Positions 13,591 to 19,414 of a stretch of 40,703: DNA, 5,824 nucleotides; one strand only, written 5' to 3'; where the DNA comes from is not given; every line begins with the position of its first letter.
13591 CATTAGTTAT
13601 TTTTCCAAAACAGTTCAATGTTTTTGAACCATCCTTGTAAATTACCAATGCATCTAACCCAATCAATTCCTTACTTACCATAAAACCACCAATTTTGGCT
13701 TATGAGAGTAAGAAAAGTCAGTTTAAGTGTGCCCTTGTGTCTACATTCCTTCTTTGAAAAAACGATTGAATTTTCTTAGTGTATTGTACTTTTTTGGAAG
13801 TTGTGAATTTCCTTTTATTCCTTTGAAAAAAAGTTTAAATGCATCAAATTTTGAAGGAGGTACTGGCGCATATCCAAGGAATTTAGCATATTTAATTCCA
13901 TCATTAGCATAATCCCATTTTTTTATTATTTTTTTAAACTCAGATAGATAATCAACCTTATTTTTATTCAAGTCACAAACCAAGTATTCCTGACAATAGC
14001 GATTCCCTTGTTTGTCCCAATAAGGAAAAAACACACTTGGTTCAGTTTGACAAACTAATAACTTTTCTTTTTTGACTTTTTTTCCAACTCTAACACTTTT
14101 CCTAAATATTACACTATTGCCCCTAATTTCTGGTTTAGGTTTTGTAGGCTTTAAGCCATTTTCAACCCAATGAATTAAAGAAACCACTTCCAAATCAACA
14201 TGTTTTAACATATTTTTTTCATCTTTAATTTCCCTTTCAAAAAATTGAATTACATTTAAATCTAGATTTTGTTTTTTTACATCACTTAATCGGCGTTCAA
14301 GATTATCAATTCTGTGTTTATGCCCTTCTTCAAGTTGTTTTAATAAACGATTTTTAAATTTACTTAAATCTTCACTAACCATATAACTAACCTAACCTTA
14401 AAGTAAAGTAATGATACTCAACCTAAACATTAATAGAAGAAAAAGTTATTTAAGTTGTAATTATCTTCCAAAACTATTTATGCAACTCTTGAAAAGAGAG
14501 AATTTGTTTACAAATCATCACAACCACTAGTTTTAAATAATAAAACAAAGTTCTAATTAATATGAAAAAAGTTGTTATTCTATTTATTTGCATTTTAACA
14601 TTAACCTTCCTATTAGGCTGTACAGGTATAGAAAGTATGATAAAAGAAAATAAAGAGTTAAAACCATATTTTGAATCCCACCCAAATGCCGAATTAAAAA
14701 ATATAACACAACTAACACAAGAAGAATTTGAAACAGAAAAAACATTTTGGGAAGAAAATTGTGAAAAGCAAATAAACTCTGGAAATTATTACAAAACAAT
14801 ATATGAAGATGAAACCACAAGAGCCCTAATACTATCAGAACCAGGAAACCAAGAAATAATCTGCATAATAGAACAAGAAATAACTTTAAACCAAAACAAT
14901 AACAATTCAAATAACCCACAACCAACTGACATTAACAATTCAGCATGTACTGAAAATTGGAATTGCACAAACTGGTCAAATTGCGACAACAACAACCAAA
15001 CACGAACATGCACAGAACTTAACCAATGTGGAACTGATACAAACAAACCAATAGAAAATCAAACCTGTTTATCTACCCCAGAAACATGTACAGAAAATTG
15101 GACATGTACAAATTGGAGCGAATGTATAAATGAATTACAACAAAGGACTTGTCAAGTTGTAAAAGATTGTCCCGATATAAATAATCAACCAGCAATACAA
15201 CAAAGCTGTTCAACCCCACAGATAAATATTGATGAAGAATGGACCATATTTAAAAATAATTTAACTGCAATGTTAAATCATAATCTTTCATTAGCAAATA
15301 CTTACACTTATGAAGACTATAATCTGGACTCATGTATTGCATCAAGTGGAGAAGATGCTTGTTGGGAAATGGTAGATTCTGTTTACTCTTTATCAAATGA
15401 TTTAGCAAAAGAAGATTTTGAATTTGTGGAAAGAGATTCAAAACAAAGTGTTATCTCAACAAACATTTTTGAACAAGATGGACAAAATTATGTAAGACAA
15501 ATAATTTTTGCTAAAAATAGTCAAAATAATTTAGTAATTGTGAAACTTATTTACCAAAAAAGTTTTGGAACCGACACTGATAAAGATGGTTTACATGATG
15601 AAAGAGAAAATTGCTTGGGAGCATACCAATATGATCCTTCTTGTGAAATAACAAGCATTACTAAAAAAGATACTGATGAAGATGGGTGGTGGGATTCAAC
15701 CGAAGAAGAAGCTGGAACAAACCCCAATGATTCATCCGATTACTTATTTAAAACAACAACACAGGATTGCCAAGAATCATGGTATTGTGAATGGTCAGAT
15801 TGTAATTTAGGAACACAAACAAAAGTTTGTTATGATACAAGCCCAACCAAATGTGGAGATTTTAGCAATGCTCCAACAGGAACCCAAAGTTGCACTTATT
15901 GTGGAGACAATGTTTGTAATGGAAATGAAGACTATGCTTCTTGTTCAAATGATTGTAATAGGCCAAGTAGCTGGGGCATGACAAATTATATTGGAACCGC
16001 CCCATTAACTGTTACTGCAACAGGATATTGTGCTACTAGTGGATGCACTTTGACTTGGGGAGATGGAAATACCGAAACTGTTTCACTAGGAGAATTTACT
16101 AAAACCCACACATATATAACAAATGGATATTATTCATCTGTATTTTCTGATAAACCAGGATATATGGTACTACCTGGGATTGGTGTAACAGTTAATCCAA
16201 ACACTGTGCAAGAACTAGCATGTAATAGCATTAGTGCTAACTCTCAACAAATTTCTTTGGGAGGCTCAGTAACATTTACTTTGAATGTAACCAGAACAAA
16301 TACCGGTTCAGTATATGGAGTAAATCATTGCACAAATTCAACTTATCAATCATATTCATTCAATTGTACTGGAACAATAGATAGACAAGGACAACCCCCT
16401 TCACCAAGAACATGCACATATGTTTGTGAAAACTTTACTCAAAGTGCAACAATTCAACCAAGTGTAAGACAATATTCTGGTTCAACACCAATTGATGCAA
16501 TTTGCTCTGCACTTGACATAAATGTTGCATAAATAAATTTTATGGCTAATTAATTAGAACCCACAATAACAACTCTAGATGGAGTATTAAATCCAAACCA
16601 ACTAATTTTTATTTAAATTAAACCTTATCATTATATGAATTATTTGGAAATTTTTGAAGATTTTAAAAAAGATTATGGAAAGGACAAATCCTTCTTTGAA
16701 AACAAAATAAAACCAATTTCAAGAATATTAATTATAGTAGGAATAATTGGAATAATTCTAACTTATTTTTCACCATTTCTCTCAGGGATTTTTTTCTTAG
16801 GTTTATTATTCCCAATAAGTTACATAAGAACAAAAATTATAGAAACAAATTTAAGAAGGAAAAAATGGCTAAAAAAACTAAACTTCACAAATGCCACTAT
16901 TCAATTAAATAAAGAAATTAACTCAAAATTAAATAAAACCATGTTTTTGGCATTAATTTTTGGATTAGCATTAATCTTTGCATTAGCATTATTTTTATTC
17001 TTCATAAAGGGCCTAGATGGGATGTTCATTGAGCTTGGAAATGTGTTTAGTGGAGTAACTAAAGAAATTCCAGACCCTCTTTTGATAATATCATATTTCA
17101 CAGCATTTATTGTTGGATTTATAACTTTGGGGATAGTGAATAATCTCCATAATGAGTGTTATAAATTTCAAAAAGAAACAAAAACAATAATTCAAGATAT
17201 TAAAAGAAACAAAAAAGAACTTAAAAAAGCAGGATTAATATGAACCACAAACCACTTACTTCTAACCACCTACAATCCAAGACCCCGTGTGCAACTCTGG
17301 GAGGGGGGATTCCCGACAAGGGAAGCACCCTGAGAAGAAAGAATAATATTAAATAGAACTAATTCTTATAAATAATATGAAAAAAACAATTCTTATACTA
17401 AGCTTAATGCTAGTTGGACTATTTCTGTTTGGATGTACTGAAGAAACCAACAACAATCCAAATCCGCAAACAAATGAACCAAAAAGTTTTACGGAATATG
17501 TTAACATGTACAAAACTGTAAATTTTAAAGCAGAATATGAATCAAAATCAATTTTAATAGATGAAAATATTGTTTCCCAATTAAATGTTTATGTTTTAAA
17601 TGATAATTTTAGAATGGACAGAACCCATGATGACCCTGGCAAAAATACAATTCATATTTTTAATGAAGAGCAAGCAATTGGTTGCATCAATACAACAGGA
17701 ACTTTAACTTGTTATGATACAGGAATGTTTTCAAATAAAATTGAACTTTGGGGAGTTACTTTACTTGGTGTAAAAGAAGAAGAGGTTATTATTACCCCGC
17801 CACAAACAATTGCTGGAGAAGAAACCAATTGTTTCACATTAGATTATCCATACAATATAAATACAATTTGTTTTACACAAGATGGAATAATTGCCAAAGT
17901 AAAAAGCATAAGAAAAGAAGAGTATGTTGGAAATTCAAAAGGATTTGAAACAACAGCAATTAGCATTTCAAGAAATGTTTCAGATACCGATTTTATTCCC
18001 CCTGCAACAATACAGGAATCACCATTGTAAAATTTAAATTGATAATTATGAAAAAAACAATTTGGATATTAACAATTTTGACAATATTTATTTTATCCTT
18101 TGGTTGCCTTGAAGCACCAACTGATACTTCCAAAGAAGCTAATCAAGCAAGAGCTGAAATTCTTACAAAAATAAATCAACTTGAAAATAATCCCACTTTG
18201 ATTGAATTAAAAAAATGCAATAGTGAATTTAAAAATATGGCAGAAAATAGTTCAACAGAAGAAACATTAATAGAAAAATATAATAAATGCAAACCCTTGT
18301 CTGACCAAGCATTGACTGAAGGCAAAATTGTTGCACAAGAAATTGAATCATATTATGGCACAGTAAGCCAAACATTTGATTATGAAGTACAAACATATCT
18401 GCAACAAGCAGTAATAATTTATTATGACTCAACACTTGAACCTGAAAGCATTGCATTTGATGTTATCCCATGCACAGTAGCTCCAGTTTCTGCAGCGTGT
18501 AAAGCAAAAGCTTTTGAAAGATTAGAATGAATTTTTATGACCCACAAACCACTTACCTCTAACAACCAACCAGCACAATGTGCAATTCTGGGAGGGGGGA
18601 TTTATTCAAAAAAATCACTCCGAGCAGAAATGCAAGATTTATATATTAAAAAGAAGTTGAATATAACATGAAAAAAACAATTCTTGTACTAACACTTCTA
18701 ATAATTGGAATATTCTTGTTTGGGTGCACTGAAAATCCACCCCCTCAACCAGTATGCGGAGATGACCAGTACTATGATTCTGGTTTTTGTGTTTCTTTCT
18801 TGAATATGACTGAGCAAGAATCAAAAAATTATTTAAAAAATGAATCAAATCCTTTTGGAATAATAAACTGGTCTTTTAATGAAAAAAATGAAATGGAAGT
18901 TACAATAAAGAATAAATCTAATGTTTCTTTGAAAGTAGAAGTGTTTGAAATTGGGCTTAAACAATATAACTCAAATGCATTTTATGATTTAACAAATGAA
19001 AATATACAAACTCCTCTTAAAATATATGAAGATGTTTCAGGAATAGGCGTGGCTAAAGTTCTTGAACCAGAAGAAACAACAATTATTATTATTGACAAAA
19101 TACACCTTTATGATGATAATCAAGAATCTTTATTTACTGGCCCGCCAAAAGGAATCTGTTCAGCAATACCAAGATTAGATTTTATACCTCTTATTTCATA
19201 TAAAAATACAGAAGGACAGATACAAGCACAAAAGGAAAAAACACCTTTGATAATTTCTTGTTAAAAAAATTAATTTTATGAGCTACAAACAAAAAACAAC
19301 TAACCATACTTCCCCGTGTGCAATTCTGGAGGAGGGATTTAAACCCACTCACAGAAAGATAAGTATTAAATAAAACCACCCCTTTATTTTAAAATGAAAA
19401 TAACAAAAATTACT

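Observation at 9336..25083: Integron-like cassette platform: tyrosine recombinase plus ten short gene units, each ending in a tRNA-Tyr-3'-end-derived site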

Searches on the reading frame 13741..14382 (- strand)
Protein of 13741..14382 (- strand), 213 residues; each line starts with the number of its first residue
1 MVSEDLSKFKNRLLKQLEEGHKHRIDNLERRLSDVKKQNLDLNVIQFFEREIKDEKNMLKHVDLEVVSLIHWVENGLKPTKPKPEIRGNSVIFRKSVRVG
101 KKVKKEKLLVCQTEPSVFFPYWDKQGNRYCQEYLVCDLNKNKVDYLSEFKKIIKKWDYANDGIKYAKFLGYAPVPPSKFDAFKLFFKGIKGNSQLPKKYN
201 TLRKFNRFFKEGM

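Call 12: search_protein_families(library=pfam, max_evalue=0.01, proteins=[window:13741-14382:-])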
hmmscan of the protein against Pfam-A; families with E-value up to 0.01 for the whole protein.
window:13741-14382:- (213 aa): 0 families

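Call 47: search_protein_families(library=phrogs, max_evalue=0.001, proteins=[window:13741-14382:-])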
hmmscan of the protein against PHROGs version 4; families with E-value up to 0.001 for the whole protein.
window:13741-14382:- (213 aa): 1 family
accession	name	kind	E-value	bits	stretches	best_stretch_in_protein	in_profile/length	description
phrog_10809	-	unknown function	0.00066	21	0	10-64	45-98/138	-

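Call 53: search_protein_families(library=ncbifam, max_evalue=0.001, proteins=[window:13741-14382:-])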
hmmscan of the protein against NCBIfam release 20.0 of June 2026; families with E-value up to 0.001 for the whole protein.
window:13741-14382:- (213 aa): 0 families

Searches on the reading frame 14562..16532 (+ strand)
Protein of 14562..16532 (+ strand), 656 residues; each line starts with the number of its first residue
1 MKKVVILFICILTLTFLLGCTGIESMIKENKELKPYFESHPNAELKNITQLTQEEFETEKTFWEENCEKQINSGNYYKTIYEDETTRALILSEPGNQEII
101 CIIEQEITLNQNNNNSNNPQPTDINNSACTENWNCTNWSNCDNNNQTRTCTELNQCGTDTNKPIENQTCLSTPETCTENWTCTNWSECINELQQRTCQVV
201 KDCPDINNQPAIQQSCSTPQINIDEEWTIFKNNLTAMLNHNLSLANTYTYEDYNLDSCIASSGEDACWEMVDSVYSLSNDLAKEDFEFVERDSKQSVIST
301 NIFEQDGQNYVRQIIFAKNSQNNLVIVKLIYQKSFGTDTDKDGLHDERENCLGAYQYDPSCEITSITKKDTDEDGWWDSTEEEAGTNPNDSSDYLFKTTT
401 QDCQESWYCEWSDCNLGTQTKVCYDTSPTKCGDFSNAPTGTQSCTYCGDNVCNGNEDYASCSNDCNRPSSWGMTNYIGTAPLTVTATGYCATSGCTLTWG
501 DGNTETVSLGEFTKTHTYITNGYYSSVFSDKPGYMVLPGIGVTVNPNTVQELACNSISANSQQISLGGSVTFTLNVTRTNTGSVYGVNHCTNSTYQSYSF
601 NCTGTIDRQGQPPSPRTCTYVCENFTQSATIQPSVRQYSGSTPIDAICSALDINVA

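Call 12: search_protein_families(library=pfam, max_evalue=0.01, proteins=[window:14562-16532:+])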
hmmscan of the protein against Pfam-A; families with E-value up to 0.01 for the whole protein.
window:14562-16532:+ (656 aa): 0 families

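Call 47: search_protein_families(library=phrogs, max_evalue=0.001, proteins=[window:14562-16532:+])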
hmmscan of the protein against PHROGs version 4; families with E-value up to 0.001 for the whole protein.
window:14562-16532:+ (656 aa): 0 families

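Call 49: find_encoding_contigs(protein=window:14562-16532:+, flank=6000, max_places=10)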
Protein window:14562-16532:+ (656 aa): 2 contigs read that carry it; 1 place shown.
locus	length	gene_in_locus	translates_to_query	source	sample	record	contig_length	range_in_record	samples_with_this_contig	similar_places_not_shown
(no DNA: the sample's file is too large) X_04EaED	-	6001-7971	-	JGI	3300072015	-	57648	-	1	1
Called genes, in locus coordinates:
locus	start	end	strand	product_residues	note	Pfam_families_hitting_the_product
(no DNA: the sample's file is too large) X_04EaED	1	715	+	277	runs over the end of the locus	PF01569:PAP2, PF14378:PAP2_3 (weak)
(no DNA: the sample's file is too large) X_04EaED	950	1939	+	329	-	PF00589:Phage_integrase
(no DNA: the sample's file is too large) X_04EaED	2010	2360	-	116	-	PF05635:23S_rRNA_IVP, PF22296:bAvd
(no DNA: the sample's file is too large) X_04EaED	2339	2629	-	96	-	-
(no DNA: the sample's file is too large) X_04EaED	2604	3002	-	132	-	-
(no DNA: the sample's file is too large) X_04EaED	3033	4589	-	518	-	-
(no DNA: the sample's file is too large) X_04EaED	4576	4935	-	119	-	-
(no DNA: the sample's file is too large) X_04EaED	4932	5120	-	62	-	-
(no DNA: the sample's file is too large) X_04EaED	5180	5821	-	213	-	-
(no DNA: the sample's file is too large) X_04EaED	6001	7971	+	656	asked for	-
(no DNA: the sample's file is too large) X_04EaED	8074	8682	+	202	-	-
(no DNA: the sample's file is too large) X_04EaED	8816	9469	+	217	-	-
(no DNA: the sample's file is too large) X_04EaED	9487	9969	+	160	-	-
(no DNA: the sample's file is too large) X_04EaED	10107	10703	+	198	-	-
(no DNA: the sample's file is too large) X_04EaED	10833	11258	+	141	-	-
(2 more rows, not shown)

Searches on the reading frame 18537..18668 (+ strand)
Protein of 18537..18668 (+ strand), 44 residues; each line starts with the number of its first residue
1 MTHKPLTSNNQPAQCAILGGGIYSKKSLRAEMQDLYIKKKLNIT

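Call 76: find_homologous_proteins(query=A3, max_evalue=10)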
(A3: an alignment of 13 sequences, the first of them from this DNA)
Query A3 (13 sequences) (44 aa, profile of the alignment): 6 proteins with E <= 10 among 5868 candidates.
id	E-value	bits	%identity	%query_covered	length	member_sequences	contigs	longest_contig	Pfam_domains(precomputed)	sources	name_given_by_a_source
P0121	1.1e-14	72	44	84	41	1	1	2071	-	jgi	-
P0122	1.1e-7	49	57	48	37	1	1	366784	-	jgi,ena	jgi:hypothetical protein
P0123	4.9e-7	47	51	89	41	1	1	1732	-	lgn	-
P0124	4.9e-3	34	38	61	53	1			-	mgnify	mgnify:CR=1 FL=1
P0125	3.8e+0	25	59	39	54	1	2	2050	-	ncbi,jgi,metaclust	metaclust:\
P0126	4.0e+0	25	36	50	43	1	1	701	-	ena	-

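Call 77: find_encoding_contigs(protein=P0122, flank=10000, max_places=3)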
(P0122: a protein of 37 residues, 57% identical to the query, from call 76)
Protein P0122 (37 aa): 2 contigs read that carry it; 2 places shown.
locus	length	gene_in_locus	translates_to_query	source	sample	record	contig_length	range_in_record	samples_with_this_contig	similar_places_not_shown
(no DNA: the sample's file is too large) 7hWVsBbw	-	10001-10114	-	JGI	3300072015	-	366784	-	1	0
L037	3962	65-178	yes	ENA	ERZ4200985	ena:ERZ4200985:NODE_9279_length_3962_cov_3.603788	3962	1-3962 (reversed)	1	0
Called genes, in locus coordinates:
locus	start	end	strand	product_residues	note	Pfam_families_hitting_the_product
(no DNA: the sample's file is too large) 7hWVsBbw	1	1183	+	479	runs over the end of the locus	PF01409:tRNA-synt_2d, PF00152:tRNA-synt_2 (faint)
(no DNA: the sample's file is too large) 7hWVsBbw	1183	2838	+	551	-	PF03483:B3_4 (weak), PF03484:B5, PF17759:tRNA_synthFbeta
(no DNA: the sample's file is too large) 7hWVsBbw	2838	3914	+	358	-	PF00589:Phage_integrase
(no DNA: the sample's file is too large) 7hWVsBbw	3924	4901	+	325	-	-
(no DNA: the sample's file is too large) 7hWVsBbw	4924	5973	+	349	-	PF00188:CAP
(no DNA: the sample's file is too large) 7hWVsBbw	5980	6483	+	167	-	PF01966:HD (weak)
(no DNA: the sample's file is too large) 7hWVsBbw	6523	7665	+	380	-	PF06271:RDD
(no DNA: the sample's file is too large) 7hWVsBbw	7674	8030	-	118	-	PF05635:23S_rRNA_IVP, PF22296:bAvd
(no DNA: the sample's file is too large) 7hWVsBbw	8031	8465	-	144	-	PF13384:HTH_23 (weak), PF06056:Terminase_5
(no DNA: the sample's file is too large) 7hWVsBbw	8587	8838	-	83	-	-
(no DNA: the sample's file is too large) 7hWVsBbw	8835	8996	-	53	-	-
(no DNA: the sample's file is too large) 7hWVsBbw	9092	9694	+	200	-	-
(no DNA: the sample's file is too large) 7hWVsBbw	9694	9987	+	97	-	-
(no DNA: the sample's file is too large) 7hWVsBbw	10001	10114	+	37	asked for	-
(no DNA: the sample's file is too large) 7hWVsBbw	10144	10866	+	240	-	-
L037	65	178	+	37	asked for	-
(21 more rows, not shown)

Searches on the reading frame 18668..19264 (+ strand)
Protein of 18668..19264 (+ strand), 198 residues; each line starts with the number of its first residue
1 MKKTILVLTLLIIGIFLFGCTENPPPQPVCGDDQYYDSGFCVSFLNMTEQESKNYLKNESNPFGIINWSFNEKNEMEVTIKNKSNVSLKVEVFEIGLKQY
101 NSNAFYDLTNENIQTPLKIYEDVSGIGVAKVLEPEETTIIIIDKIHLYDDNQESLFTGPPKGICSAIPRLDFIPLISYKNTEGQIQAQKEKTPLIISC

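Call 13: search_protein_families(library=pfam, max_evalue=0.01, proteins=[window:18668-19264:+])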
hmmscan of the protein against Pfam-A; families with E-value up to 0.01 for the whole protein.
window:18668-19264:+ (198 aa): 0 families

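Call 50: find_encoding_contigs(protein=window:18668-19264:+, flank=6000, max_places=10)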
Protein window:18668-19264:+ (198 aa): 3 contigs read that carry it; 1 place shown.
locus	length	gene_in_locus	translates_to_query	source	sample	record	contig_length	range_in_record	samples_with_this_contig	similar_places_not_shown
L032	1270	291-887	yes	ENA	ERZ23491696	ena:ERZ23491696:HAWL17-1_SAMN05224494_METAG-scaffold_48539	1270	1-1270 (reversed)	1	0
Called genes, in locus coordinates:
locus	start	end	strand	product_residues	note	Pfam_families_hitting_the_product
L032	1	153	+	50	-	?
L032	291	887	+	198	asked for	-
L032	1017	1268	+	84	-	?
